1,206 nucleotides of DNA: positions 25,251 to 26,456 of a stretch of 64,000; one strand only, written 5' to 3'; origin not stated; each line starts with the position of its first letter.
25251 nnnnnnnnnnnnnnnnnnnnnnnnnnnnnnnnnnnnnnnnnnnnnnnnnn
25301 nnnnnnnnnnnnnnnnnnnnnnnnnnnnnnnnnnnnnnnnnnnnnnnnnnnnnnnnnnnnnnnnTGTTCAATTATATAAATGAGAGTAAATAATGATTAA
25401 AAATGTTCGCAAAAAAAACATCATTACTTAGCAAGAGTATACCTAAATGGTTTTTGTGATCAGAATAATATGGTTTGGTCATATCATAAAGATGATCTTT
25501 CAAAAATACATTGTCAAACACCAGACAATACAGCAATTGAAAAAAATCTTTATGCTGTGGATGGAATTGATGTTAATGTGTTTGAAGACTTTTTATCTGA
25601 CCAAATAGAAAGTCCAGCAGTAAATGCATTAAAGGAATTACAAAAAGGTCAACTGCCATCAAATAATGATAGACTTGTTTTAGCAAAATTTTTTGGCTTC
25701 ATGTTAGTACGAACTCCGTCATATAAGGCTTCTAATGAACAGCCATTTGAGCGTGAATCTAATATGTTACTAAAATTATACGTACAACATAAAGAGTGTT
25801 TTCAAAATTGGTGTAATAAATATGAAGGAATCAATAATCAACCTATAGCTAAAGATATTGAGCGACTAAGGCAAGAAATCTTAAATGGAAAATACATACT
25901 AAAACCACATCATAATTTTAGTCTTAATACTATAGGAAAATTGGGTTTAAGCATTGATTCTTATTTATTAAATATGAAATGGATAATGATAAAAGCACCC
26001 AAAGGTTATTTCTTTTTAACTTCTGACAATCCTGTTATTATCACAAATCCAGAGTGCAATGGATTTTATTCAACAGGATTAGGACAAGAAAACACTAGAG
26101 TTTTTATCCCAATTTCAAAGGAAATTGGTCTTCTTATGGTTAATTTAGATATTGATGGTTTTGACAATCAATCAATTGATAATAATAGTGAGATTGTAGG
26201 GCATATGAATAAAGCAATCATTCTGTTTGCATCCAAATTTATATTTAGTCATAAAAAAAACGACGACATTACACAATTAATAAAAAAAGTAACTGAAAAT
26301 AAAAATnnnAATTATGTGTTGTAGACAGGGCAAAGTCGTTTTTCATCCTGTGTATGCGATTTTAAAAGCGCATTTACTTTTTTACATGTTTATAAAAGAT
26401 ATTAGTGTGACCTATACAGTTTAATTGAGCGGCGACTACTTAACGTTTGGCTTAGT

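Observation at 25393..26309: DUF4238 gene interrupted by a frameshift in an A8 tract 18 nt after its start codon: possible phase-variable switch or fresh pseudogene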

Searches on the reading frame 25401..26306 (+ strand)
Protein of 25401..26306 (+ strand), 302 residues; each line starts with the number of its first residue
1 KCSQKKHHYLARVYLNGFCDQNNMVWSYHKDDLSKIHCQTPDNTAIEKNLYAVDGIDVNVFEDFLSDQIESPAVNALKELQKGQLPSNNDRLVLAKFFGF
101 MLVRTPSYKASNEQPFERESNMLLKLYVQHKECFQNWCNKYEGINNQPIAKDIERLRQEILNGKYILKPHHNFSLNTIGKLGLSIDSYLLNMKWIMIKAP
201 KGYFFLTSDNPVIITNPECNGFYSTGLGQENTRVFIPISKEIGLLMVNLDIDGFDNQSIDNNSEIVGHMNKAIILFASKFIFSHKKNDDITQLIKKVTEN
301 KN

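Call 59: predict_structure(alignment_id=A2)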
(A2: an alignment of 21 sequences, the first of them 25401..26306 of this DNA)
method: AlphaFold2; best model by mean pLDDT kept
length: 302 residues; sequences in the alignment: 21
mean_pLDDT: 87.6   pTM: 0.83
mean pLDDT of the five models: 87.6, 86.0, 86.0, 85.9, 84.4
residues with pLDDT >= 90: 181; 70-90: 95; 50-70: 20; < 50: 6
segments of 3 or more residues with pLDDT < 50: 1-3
pLDDT, mean of each block of 10 residues (from residue 1): 61 95 96 95 79 60 88 96 94 96 86 84 90 93 91 93 84 81 91 94 95 85 68 95 94 80 90 93 96 92 55
secondary structure, 60 per line:
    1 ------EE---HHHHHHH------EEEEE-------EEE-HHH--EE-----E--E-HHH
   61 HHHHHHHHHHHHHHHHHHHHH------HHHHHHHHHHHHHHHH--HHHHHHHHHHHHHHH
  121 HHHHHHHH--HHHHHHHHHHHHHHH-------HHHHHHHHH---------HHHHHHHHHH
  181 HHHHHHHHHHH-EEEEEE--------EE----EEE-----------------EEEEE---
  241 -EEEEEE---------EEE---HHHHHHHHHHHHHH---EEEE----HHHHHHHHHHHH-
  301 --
elements in order: H12-18 E25-29 E37-39 H58-81 H88-103 H106-128 H131-145 H153-161 H171-191 E193-198 E213-215 E233-237 E242-247 E257-259 H263-276 E280-283 H288-299
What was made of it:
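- It would lack the first strand and helix of a confidently modelled fold, with pLDDT about 95 for residues 11-30 (call 59).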

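Call 62: fold_search(model_id=the predicted structure, library=pdb)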
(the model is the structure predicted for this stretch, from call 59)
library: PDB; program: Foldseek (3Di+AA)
matches with E <= 10: 309; with E <= 0.001: 0
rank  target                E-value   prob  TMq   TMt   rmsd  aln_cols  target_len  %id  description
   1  9xz1_A                1.3e-01  0.08  0.09  0.12  20.4       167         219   11  KRAS(G12C)-RNK07311-HSP90(N-terminus) (released 2025-10-15)
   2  3ekr_B                1.7e-01  0.07  0.10  0.13  19.1       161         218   12  Dihydroxylphenyl amides as inhibitors of the Hsp90 molecular chaperone (released 2008-11-25)
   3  6s0x_G                2.6e-01  0.13  0.13  0.21  16.2       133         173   10  Erythromycin Resistant Staphylococcus aureus 70S ribosome (delta R88 A89 uL22) in complex with erythromycin. (released 2019-08-21)
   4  3k99_B                2.6e-01  0.07  0.10  0.13  20.2       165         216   15  HSP90 N-terminal domain in complex with 4-(1,3-dihydro-2H-isoindol-2-ylcarbonyl)benzene-1,3-diol (released 2010-02-09)
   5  3r4p_B                3.7e-01  0.06  0.10  0.13  20.2       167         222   14  Optimization of potent, selective, and orally bioavailable pyrrolodinopyrimidine-containing inhibitors of heat shock p (released 2011-04-27)
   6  2pby_C                3.7e-01  0.02  0.10  0.11  20.2       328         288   11  Probable Glutaminase from Geobacillus kaustophilus HTA426 (released 2007-06-12)
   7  8p2f_K                3.9e-01  0.08  0.11  0.18  16.3       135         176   12  Staphylococcus aureus 70S ribosome with elongation factor G locked with fusidic acid cyclopentane in post-translocatio (released 2024-05-01)
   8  4xe2                  3.9e-01  0.06  0.10  0.13  18.3       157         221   13  N-terminal domain of Hsp90 from Dictyostelium discoideum in complex with peptide (released 2015-12-02)
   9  3eko_B                4.2e-01  0.05  0.10  0.12  20.6       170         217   14  Dihydroxylphenyl amides as inhibitors of the Hsp90 molecular chaperone (released 2008-11-25)
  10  2pby_D                4.7e-01  0.04  0.13  0.13  21.1       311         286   11  Probable Glutaminase from Geobacillus kaustophilus HTA426 (released 2007-06-12)
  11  6gr3                  5.3e-01  0.04  0.10  0.13  18.7       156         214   10  Structure of human Heat shock protein 90-alpha N-terminal domain (Hsp90-NTD) variant K112R in complex with AMPPNP (released 2018-10-03)
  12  6gph                  6.3e-01  0.04  0.10  0.12  19.5       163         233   12  Structure of human Heat shock protein 90-alpha N-terminal domain (Hsp90-NTD) variant K112A in complex with AMPCP (released 2018-10-03)
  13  2pby_A                6.3e-01  0.02  0.10  0.11  20.0       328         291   10  Probable Glutaminase from Geobacillus kaustophilus HTA426 (released 2007-06-12)
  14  9iuz_A                6.6e-01  0.08  0.10  0.07  16.2        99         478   12  Constitutively active mutant(Y276H) of Arabidopsis phytochrome B(phyB) in complex with phytochrome-interacting factor  (released 2024-10-02)
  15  5z5m_B                7.0e-01  0.06  0.13  0.14  18.6       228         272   11  Crystal structure of (S)-allantoin synthase (released 2018-11-21)
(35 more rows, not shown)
